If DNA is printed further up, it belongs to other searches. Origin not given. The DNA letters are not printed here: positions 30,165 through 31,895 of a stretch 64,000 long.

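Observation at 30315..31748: RuBisCO-like protein (form IV type) embedded in a glycan-biosynthesis operon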

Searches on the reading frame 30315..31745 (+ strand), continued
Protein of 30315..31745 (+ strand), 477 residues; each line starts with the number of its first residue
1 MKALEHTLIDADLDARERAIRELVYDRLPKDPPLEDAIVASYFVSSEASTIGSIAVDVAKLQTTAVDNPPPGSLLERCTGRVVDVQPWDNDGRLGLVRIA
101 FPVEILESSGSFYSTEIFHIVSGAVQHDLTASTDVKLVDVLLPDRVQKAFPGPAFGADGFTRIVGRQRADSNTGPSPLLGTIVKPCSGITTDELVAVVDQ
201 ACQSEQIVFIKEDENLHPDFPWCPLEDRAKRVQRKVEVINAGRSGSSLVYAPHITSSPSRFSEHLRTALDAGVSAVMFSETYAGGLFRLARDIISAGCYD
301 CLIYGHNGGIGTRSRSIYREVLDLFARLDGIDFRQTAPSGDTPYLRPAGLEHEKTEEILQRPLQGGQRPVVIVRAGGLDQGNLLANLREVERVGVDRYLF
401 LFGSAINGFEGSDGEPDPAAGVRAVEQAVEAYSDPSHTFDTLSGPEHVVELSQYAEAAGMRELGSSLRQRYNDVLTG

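Call 36: search_protein_families(library=ncbifam, proteins=[P0140, P0141, P0142, P0143, P0146, P0152, P0153, P0166, P0171, P0175], max_evalue=1e-10)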
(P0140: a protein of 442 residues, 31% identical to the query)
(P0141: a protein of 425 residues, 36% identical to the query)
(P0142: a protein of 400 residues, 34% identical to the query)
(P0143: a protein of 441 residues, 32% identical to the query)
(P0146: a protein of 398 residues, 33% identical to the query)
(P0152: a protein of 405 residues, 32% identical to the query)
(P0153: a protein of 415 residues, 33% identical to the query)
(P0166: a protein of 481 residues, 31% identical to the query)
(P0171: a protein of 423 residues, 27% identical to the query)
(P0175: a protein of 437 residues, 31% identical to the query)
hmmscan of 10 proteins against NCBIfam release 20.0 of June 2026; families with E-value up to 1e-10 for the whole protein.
P0140 (442 aa): 6 families
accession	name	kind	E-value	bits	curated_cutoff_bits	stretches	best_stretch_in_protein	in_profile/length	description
TIGR03326.1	rubisco_III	equivalog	1.1e-50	172.8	497.45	1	32-432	16-423/426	type III ribulose-bisphosphate carboxylase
NF003252.0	PRK04208.1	subfamily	1.4e-48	165.6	438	1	27-417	26-425/468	ribulose-bisphosphate carboxylase large subunit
NF007095.0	PRK09549.1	equivalog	8.2e-46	156.3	409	1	39-426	14-392/407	2,3-diketo-5-methylthiopentyl-1-phosphate enolase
NF042437.1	OxoIsoapPDcar_OiaX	equivalog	3e-44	151.5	700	1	30-415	1-391/412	3-oxo-isoapionate-4-phosphate decarboxylase OiaX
TIGR03332.1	salvage_mtnW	equivalog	6.2e-37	127.2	513.6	1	84-432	71-403/407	2,3-diketo-5-methylthiopentyl-1-phosphate enolase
NF010002.0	PRK13475.1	equivalog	8.5e-35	120.3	489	1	38-415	34-420/459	ribulose-bisphosphate carboxylase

P0141 (425 aa): 6 families
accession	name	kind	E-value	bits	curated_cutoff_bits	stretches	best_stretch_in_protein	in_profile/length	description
TIGR03326.1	rubisco_III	equivalog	1.2e-62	212.2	497.45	1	32-415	27-424/426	type III ribulose-bisphosphate carboxylase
NF007095.0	PRK09549.1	equivalog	5.6e-58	196.4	409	1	22-416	5-400/407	2,3-diketo-5-methylthiopentyl-1-phosphate enolase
NF003252.0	PRK04208.1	subfamily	8.4e-58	196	438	1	32-416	42-454/468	ribulose-bisphosphate carboxylase large subunit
NF042437.1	OxoIsoapPDcar_OiaX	equivalog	1.8e-52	178.6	700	1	24-415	4-409/412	3-oxo-isoapionate-4-phosphate decarboxylase OiaX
TIGR03332.1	salvage_mtnW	equivalog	1.2e-46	159.2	513.6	1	21-415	3-404/407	2,3-diketo-5-methylthiopentyl-1-phosphate enolase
NF010002.0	PRK13475.1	equivalog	5.2e-37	127.6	489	1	19-416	22-439/459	ribulose-bisphosphate carboxylase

P0142 (400 aa): 6 families
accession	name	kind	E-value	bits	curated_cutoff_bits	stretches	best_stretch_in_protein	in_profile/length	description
TIGR03326.1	rubisco_III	equivalog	3.4e-55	187.6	497.45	1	3-399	12-423/426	type III ribulose-bisphosphate carboxylase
NF042437.1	OxoIsoapPDcar_OiaX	equivalog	3.7e-51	174.2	700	1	60-399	71-408/412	3-oxo-isoapionate-4-phosphate decarboxylase OiaX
NF003252.0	PRK04208.1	subfamily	4.8e-50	170.4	438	1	5-399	29-452/468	ribulose-bisphosphate carboxylase large subunit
NF007095.0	PRK09549.1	equivalog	3.9e-47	160.7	409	1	60-399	65-398/407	2,3-diketo-5-methylthiopentyl-1-phosphate enolase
TIGR03332.1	salvage_mtnW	equivalog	4e-36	124.5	513.6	1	80-399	85-403/407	2,3-diketo-5-methylthiopentyl-1-phosphate enolase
NF010002.0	PRK13475.1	equivalog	1.1e-30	106.7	489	1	83-399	104-437/459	ribulose-bisphosphate carboxylase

P0143 (441 aa): 6 families
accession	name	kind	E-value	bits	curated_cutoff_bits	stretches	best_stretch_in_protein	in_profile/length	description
TIGR03326.1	rubisco_III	equivalog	5.6e-50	170.4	497.45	1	41-417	24-407/426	type III ribulose-bisphosphate carboxylase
NF003252.0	PRK04208.1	subfamily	1.5e-43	149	438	1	41-417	40-424/468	ribulose-bisphosphate carboxylase large subunit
NF042437.1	OxoIsoapPDcar_OiaX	equivalog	2.3e-42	145.3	700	1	125-417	107-392/412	3-oxo-isoapionate-4-phosphate decarboxylase OiaX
NF007095.0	PRK09549.1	equivalog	4.6e-38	130.8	409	1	32-420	4-385/407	2,3-diketo-5-methylthiopentyl-1-phosphate enolase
TIGR03332.1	salvage_mtnW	equivalog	4.6e-30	104.6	513.6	1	124-421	102-391/407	2,3-diketo-5-methylthiopentyl-1-phosphate enolase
NF010002.0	PRK13475.1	equivalog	1e-25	90.3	489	1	45-416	39-420/459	ribulose-bisphosphate carboxylase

P0146 (398 aa): 6 families
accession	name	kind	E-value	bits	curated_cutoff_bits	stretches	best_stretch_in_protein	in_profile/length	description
TIGR03326.1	rubisco_III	equivalog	1.2e-64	218.7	497.45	1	19-397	27-423/426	type III ribulose-bisphosphate carboxylase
NF007095.0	PRK09549.1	equivalog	3.6e-57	193.7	409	1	10-397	6-398/407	2,3-diketo-5-methylthiopentyl-1-phosphate enolase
NF003252.0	PRK04208.1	subfamily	1.1e-56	192.4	438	1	19-397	42-452/468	ribulose-bisphosphate carboxylase large subunit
NF042437.1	OxoIsoapPDcar_OiaX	equivalog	3.8e-55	187.4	700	1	9-397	2-408/412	3-oxo-isoapionate-4-phosphate decarboxylase OiaX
TIGR03332.1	salvage_mtnW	equivalog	1.1e-44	152.7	513.6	1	14-397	9-403/407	2,3-diketo-5-methylthiopentyl-1-phosphate enolase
NF010002.0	PRK13475.1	equivalog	2.9e-38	131.7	489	1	20-397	38-437/459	ribulose-bisphosphate carboxylase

P0152 (405 aa): 6 families
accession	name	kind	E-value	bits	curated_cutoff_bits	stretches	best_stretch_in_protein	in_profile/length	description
TIGR03326.1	rubisco_III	equivalog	1e-65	222.3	497.45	1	9-405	14-425/426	type III ribulose-bisphosphate carboxylase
NF003252.0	PRK04208.1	subfamily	2.6e-57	194.4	438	1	6-405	26-454/468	ribulose-bisphosphate carboxylase large subunit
NF042437.1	OxoIsoapPDcar_OiaX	equivalog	4.7e-56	190.4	700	1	11-405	3-410/412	3-oxo-isoapionate-4-phosphate decarboxylase OiaX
NF007095.0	PRK09549.1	equivalog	9e-56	189.1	409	1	9-405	4-400/407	2,3-diketo-5-methylthiopentyl-1-phosphate enolase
NF010002.0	PRK13475.1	equivalog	7.3e-46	156.8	489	1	5-402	20-436/459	ribulose-bisphosphate carboxylase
TIGR03332.1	salvage_mtnW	equivalog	2.7e-40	138.2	513.6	1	67-405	75-405/407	2,3-diketo-5-methylthiopentyl-1-phosphate enolase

P0153 (415 aa): 6 families
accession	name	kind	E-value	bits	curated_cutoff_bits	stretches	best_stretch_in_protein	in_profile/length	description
TIGR03326.1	rubisco_III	equivalog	4.5e-88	295.9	497.45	1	20-412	12-426/426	type III ribulose-bisphosphate carboxylase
NF003252.0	PRK04208.1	subfamily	2e-84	283.8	438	1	19-414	26-457/468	ribulose-bisphosphate carboxylase large subunit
NF007095.0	PRK09549.1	equivalog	9.1e-84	281.3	409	1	20-414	2-403/407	2,3-diketo-5-methylthiopentyl-1-phosphate enolase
NF042437.1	OxoIsoapPDcar_OiaX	equivalog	2.2e-69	234.3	700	1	74-413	74-412/412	3-oxo-isoapionate-4-phosphate decarboxylase OiaX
TIGR03332.1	salvage_mtnW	equivalog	2.2e-66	224.2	513.6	1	20-413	1-407/407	2,3-diketo-5-methylthiopentyl-1-phosphate enolase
NF010002.0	PRK13475.1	equivalog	3.3e-48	164.5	489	1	68-414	73-442/459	ribulose-bisphosphate carboxylase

P0166 (481 aa): 6 families
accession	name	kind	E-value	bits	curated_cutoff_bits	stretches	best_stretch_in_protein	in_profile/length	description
TIGR03326.1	rubisco_III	equivalog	2.8e-25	89.1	497.45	1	114-452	66-406/426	type III ribulose-bisphosphate carboxylase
NF003252.0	PRK04208.1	subfamily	2.4e-23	82.4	438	1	98-454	70-425/468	ribulose-bisphosphate carboxylase large subunit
NF007095.0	PRK09549.1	equivalog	8.1e-22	77.3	409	1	107-453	53-382/407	2,3-diketo-5-methylthiopentyl-1-phosphate enolase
NF042437.1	OxoIsoapPDcar_OiaX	equivalog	8.5e-21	74.2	700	1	146-451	91-390/412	3-oxo-isoapionate-4-phosphate decarboxylase OiaX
NF010002.0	PRK13475.1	equivalog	4.1e-19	68.5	489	1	119-451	76-419/459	ribulose-bisphosphate carboxylase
TIGR03332.1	salvage_mtnW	equivalog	1.7e-14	53.2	513.6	1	145-452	86-386/407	2,3-diketo-5-methylthiopentyl-1-phosphate enolase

P0171 (423 aa): 6 families
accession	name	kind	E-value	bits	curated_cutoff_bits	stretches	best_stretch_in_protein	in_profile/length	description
TIGR03326.1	rubisco_III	equivalog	2.1e-140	468.3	497.45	1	16-414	10-426/426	type III ribulose-bisphosphate carboxylase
NF003252.0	PRK04208.1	subfamily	1.1e-134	449.5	438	1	3-415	13-456/468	ribulose-bisphosphate carboxylase large subunit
NF010002.0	PRK13475.1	equivalog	8.2e-84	281.9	489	1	15-414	19-440/459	ribulose-bisphosphate carboxylase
NF007095.0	PRK09549.1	equivalog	3.8e-71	239.8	409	1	19-418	3-405/407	2,3-diketo-5-methylthiopentyl-1-phosphate enolase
NF042437.1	OxoIsoapPDcar_OiaX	equivalog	3.6e-67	227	700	1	21-415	2-412/412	3-oxo-isoapionate-4-phosphate decarboxylase OiaX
TIGR03332.1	salvage_mtnW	equivalog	3.8e-54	183.9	513.6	1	20-415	3-407/407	2,3-diketo-5-methylthiopentyl-1-phosphate enolase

P0175 (437 aa): 6 families
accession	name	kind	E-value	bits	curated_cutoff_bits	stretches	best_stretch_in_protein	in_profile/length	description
NF007095.0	PRK09549.1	equivalog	2.9e-105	352.1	409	1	18-425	3-404/407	2,3-diketo-5-methylthiopentyl-1-phosphate enolase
TIGR03332.1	salvage_mtnW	equivalog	3.4e-88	296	513.6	1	19-423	3-407/407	2,3-diketo-5-methylthiopentyl-1-phosphate enolase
NF003252.0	PRK04208.1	subfamily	1.3e-69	235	438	1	19-428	29-461/468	ribulose-bisphosphate carboxylase large subunit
TIGR03326.1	rubisco_III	equivalog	2.6e-69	234.1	497.45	1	19-422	14-426/426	type III ribulose-bisphosphate carboxylase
NF042437.1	OxoIsoapPDcar_OiaX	equivalog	2.7e-50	171.4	700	1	22-423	4-412/412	3-oxo-isoapionate-4-phosphate decarboxylase OiaX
NF010002.0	PRK13475.1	equivalog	8.6e-34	117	489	1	8-421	13-439/459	ribulose-bisphosphate carboxylase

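Call 39: predict_structure(alignment_id=A2)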
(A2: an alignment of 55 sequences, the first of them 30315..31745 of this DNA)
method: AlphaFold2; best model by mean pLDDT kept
length: 477 residues; sequences in the alignment: 55
mean_pLDDT: 90.0   pTM: 0.90
mean pLDDT of the five models: 90.0, 89.8, 89.4, 88.7, 88.3
residues with pLDDT >= 90: 350; 70-90: 90; 50-70: 28; < 50: 9
segments of 3 or more residues with pLDDT < 50: 1-5, 310-313
pLDDT, mean of each block of 10 residues (from residue 1): 47 81 92 92 93 94 91 95 96 96 85 91 72 86 94 95 77 80 90 95 94 93 97 98 94 94 98 95 89 97 82 70 95 90 74 93 92 93 93 92 95 95 97 90 87 97 97 93
secondary structure, 60 per line:
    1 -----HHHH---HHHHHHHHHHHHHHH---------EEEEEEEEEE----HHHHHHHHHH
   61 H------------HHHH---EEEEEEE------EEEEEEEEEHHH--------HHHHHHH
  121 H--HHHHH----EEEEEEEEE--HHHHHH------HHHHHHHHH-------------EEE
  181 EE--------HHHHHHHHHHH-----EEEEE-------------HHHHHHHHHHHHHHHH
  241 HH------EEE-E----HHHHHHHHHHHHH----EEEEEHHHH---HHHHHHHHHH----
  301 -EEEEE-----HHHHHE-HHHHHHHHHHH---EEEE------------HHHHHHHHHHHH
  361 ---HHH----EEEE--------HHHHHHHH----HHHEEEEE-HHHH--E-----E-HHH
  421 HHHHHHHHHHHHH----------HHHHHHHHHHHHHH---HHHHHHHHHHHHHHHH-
elements in order: H6-9 H13-27 E37-46 H51-61 H74-77 E81-87 E94-102 H114-121 H124-128 E133-141 H144-149 H156-164 E178-182 H191-201 E207-211 H225-242 E249-251 H258-270 E275-279 H280-283 H287-296 E302-306 H312-316 H319-329 E333-336 H349-360 E371-374 H383-390 E398-402 H404-407 H418-433 H444-457 H461-476
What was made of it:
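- On RuBisCO large-subunit superfamily (Pfam PF00016): AF2 pLDDT 90, pTM 0.90 (call 39).
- Checked: AF2 model: pLDDT 90, pTM 0.90 (call 39).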

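Call 44: fold_search(model_id=the predicted structure, library=pdb)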
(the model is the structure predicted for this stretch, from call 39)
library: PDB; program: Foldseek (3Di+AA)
matches with E <= 10: 1654; with E <= 0.001: 629
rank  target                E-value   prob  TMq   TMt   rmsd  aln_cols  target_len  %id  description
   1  8dht_A                8.6e-28  1.00  0.74  0.79   4.0       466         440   23  Crystal structure of a typeIII Rubisco (released 2022-11-30)
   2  2d69_E                1.3e-27  1.00  0.74  0.85   3.4       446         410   20  Crystal structure of the complex of sulfate ion and octameric ribulose-1,5-bisphosphate carboxylase/oxygenase (Rubisco (released 2006-05-10)
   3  2d69_A                1.9e-27  1.00  0.73  0.82   3.4       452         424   21  Crystal structure of the complex of sulfate ion and octameric ribulose-1,5-bisphosphate carboxylase/oxygenase (Rubisco (released 2006-05-10)
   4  2cwx_A                2.1e-27  1.00  0.73  0.84   3.4       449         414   21  Crystal structure of octameric ribulose-1,5-bisphosphate carboxylase/oxygenase (Rubisco) from Pyrococcus horikoshii OT (released 2005-12-27)
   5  3a12_E                4.2e-27  1.00  0.74  0.80   4.2       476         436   21  Crystal structure of Type III Rubisco complexed with 2-CABP (released 2010-04-07)
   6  3wqp_A                4.5e-27  1.00  0.74  0.81   3.3       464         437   22  Crystal structure of Rubisco T289D mutant from Thermococcus kodakarensis (released 2015-02-04)
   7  2cwx_E                4.7e-27  1.00  0.75  0.87   3.1       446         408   20  Crystal structure of octameric ribulose-1,5-bisphosphate carboxylase/oxygenase (Rubisco) from Pyrococcus horikoshii OT (released 2005-12-27)
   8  3a12_B                4.7e-27  1.00  0.74  0.80   3.5       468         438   21  Crystal structure of Type III Rubisco complexed with 2-CABP (released 2010-04-07)
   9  2d69_D                6.0e-27  1.00  0.73  0.82   3.6       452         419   21  Crystal structure of the complex of sulfate ion and octameric ribulose-1,5-bisphosphate carboxylase/oxygenase (Rubisco (released 2006-05-10)
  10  2d69_B                6.8e-27  1.00  0.74  0.84   3.4       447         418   20  Crystal structure of the complex of sulfate ion and octameric ribulose-1,5-bisphosphate carboxylase/oxygenase (Rubisco (released 2006-05-10)
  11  3a12_D                7.6e-27  1.00  0.74  0.80   3.5       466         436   22  Crystal structure of Type III Rubisco complexed with 2-CABP (released 2010-04-07)
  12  3a12_F                1.0e-26  1.00  0.74  0.81   3.5       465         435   22  Crystal structure of Type III Rubisco complexed with 2-CABP (released 2010-04-07)
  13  2qyg_A                1.2e-26  1.00  0.71  0.78   4.6       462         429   20  Crystal Structure of a RuBisCO-like Protein rlp2 from Rhodopseudomonas palustris (released 2007-09-11)
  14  3wqp_D                1.4e-26  1.00  0.74  0.80   3.5       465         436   22  Crystal structure of Rubisco T289D mutant from Thermococcus kodakarensis (released 2015-02-04)
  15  3kdo_D                1.7e-26  1.00  0.74  0.81   3.5       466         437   22  Crystal structure of Type III Rubisco SP6 mutant complexed with 2-CABP (released 2010-10-06)
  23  1tel_B                9.5e-26  1.00  0.68  0.75   4.6       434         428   21  Crystal structure of a RubisCO-like protein from Chlorobium tepidum (released 2004-10-05)
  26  1tel_A                1.6e-25  1.00  0.68  0.76   3.4       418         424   22  Crystal structure of a RubisCO-like protein from Chlorobium tepidum (released 2004-10-05)
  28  1ykw_A                3.9e-25  1.00  0.67  0.77   3.7       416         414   21  Crystal Structure of a Novel RuBisCO-Like Protein from the Green Sulfur Bacterium Chlorobium tepidum (released 2005-05-17)
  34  1ykw_B                1.3e-24  1.00  0.65  0.75   4.2       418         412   22  Crystal Structure of a Novel RuBisCO-Like Protein from the Green Sulfur Bacterium Chlorobium tepidum (released 2005-05-17)
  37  3nwr                  1.9e-24  1.00  0.70  0.81   3.9       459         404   22  Crystal structure of a rubisco-like protein from Burkholderia fungorum (released 2010-07-28)
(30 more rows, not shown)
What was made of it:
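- On RuBisCO large-subunit superfamily (Pfam PF00016): Foldseek TMq 0.74, TMt up to 0.87, alignment over about 450-475 columns (call 44).
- Closest known: Rhodospirillum rubrum RLP. Same: The related PDB entry 2qyg matches the model (TMq 0.71; call 44).
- Checked: Foldseek to PDB RuBisCO/RLP chains: E about 1e-27, TMq 0.74, TMt up to 0.87 (call 44).
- The model matches 1tel/1ykw about as well as the enzymes (call 44).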

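Call 45: find_encoding_contigs(protein=P0017, flank=10000, max_places=1)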
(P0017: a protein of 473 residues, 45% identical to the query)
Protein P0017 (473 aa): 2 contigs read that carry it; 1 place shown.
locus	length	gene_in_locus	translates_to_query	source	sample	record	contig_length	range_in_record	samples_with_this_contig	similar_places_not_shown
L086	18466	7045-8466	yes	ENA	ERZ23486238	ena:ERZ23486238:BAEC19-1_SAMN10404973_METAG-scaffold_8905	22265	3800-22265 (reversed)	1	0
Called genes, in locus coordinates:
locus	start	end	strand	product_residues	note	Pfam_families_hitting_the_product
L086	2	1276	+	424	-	?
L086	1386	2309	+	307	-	PF08501:Shikimate_dh_N, PF18317:SDH_C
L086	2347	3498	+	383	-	PF01202:SKI, PF01885:PTS_2-RNA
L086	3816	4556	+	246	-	-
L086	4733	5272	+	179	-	PF12797:Fer4_2 (faint), PF13484:Fer4_16 (faint), PF14697:Fer4_21 (faint), PF13247:Fer4_11, PF12838:Fer4_7 (weak), PF00037:Fer4, PF12837:Fer4_6 (weak), PF13237:Fer4_10, +3 more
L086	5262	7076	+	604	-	PF02730:AFOR_N, PF01314:AFOR_C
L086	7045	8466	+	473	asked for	PF00016:RuBisCO_large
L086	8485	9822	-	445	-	PF07690:MFS_1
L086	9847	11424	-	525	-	PF13231:PMT_2 (weak)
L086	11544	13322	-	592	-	PF13231:PMT_2 (weak)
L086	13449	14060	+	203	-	PF12654:DUF3786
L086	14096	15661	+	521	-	PF02310:B12-binding, PF04055:Radical_SAM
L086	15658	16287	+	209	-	-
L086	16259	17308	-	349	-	PF08240:ADH_N, PF16912:Glu_dehyd_C, PF00107:ADH_zinc_N, PF13602:ADH_zinc_N_2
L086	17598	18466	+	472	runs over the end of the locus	PF01225:Mur_ligase, PF08245:Mur_ligase_M, PF02875:Mur_ligase_C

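Call 46: find_encoding_contigs(protein=P0048, flank=10000, max_places=1)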
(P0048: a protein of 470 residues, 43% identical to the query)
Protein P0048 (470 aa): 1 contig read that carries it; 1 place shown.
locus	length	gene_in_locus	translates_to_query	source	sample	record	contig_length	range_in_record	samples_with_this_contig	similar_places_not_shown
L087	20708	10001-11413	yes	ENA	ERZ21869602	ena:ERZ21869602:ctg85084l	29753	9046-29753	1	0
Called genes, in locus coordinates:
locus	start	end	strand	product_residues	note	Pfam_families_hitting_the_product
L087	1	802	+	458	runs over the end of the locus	PF12895:ANAPC3 (faint), PF28559:TPR_SusR (faint), PF07719:TPR_2 (faint), PF13174:TPR_6 (faint), PF13428:TPR_14 (faint), PF13432:TPR_16 (faint), PF14559:TPR_19 (faint)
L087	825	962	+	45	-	-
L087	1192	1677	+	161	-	PF20603:Bact_hydrolase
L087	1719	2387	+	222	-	-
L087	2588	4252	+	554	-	PF00474:SSF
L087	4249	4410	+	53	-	-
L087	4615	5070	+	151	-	-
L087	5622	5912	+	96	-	-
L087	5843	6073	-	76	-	-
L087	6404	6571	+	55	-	-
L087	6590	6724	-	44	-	-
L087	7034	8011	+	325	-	PF02065:Melibiase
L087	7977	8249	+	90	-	-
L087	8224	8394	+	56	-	-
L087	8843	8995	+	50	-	-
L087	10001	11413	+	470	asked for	PF00016:RuBisCO_large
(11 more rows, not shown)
